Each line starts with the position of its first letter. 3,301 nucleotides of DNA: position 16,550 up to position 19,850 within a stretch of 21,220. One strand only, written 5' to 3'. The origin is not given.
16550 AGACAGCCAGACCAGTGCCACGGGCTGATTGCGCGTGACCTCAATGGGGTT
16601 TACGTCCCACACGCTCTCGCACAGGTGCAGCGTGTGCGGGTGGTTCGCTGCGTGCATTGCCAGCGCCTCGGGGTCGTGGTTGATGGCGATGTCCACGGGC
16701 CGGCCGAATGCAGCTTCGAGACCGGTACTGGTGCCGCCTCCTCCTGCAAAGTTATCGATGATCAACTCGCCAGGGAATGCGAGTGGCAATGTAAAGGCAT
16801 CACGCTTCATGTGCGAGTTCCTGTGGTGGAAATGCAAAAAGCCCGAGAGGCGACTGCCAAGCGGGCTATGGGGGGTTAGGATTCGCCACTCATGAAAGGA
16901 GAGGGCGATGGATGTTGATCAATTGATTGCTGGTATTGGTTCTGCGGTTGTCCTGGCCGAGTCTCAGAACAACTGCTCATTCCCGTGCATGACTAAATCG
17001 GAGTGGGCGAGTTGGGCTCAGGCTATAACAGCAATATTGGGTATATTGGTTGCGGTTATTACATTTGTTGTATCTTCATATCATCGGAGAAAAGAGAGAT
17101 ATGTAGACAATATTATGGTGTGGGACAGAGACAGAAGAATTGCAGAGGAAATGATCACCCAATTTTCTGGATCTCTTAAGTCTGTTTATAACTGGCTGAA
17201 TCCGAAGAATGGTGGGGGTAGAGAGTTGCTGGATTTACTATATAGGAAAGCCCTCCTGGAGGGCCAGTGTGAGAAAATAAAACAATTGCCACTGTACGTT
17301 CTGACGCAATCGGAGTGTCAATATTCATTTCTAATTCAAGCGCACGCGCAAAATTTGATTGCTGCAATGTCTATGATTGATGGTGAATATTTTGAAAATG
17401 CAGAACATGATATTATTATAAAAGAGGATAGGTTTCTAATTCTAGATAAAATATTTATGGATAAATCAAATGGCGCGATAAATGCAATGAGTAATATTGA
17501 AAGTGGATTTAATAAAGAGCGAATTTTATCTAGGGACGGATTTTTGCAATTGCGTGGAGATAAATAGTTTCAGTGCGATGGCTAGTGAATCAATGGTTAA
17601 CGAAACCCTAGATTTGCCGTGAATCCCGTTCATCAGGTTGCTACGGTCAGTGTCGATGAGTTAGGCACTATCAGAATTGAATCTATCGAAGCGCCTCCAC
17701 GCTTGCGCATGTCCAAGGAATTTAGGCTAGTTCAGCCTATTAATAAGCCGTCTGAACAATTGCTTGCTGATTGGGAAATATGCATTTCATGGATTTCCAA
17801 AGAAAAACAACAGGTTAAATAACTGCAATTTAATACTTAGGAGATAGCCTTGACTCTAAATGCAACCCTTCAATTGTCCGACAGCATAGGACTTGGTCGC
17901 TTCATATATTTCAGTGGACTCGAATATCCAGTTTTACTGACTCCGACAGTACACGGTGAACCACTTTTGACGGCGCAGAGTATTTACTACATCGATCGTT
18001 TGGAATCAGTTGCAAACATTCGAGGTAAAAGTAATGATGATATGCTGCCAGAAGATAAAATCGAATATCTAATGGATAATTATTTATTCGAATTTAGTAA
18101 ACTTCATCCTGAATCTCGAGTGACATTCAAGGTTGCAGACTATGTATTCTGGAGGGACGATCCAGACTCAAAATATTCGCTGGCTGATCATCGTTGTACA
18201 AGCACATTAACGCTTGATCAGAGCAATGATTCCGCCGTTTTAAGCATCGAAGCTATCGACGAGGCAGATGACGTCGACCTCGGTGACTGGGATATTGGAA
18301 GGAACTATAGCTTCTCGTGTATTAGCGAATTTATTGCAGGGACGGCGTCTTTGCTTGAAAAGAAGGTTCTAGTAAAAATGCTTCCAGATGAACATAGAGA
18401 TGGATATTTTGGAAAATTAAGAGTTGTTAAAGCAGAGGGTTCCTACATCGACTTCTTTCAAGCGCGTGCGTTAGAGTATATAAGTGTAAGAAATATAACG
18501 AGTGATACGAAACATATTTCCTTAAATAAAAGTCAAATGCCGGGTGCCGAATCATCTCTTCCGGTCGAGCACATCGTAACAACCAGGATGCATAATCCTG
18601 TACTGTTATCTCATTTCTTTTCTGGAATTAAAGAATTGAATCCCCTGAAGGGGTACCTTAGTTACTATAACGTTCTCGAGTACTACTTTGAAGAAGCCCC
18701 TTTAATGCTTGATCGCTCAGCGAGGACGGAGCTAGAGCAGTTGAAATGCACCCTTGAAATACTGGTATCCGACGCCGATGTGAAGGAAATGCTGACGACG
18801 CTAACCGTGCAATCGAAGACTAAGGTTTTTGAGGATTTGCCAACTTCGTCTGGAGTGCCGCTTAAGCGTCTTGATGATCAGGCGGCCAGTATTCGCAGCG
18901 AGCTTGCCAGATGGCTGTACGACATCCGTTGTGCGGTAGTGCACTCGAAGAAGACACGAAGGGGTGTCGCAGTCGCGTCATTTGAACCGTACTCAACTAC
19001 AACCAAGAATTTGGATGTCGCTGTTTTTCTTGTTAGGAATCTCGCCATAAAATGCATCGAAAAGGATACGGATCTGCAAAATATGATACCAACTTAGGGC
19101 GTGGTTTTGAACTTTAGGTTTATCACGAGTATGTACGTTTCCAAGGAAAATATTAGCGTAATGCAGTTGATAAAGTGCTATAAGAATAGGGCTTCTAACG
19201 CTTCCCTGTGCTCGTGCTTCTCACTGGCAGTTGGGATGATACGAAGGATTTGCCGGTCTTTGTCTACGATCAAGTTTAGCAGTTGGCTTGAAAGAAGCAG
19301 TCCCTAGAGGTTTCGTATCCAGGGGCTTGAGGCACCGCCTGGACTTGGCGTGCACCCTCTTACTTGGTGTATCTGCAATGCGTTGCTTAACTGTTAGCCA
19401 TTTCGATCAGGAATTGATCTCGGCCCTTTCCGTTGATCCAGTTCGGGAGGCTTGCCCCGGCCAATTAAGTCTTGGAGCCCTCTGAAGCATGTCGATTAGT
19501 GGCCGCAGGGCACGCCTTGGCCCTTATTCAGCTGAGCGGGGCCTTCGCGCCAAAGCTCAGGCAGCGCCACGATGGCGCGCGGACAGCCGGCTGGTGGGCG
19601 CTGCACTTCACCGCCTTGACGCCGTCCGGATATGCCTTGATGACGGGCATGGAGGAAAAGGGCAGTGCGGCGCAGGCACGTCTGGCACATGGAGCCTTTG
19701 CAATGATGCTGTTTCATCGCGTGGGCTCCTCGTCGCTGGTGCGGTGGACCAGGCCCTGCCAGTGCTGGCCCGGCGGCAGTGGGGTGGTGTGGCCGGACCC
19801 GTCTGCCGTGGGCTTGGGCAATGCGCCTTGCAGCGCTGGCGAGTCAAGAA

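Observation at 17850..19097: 415-aa protein with a C-terminal R-x4-H HEPN signature and an unrecognised beta-rich N-terminal domain, using a TTG start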

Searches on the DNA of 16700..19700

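Call 98: search_rna_families(source=window, start=16700, end=19700, threshold=evalue, max_evalue=1)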
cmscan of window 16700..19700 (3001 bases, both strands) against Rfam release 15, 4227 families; matches with E-value up to 1: 0.
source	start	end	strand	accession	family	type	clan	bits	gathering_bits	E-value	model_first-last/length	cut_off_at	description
